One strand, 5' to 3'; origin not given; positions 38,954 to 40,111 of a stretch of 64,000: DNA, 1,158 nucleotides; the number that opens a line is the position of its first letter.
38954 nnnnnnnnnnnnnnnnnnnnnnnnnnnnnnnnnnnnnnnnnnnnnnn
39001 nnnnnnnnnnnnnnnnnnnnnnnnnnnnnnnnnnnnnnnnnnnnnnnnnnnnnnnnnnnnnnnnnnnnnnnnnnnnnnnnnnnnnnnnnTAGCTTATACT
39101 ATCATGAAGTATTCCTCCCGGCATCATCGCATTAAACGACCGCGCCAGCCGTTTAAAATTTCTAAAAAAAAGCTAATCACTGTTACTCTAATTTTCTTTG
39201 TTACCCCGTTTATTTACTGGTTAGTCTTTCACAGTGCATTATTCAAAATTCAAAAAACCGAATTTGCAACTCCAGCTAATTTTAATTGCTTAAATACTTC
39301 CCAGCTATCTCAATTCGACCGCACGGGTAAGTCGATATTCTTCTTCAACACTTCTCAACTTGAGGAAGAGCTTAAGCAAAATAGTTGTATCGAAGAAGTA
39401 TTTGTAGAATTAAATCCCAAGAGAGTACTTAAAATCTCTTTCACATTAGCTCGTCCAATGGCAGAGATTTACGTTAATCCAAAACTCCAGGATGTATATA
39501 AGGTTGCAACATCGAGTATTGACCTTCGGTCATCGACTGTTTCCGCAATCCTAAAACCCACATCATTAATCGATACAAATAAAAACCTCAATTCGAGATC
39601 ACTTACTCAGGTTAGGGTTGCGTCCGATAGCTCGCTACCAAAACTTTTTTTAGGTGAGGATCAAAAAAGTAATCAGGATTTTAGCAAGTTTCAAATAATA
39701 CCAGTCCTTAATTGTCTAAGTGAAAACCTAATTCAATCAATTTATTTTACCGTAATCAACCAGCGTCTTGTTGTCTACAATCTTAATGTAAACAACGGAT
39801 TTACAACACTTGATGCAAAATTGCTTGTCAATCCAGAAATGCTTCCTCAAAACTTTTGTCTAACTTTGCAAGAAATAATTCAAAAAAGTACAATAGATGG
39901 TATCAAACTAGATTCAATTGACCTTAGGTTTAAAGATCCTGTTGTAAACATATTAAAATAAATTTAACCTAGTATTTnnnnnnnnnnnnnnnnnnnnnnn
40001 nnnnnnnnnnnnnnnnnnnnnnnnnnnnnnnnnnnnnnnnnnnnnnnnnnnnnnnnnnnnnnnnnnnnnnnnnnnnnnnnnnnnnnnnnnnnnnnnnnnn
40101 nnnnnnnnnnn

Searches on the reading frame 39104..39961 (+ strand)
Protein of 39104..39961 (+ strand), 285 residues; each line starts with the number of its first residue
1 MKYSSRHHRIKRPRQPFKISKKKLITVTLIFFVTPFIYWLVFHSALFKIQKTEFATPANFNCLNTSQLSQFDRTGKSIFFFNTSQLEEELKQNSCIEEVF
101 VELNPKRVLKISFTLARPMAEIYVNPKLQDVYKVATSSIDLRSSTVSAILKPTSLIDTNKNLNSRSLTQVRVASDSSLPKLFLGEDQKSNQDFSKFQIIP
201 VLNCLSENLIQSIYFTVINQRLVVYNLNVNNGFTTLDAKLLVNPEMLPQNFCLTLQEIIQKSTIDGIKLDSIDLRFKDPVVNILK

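Call 12: search_protein_families(library=pfam, proteins=[window:39104-39961:+], max_evalue=0.001)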
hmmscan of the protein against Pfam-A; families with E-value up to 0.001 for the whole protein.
window:39104-39961:+ (285 aa): 0 families

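Call 47: search_protein_families(library=pfam, proteins=[window:39104-39961:+], max_evalue=1)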
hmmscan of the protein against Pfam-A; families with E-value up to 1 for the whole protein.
window:39104-39961:+ (285 aa): 1 family
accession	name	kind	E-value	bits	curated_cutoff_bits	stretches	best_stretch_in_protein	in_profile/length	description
PF08478.15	POTRA_1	-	0.046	14.5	23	1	74-103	27-56/69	POTRA domain, FtsQ-type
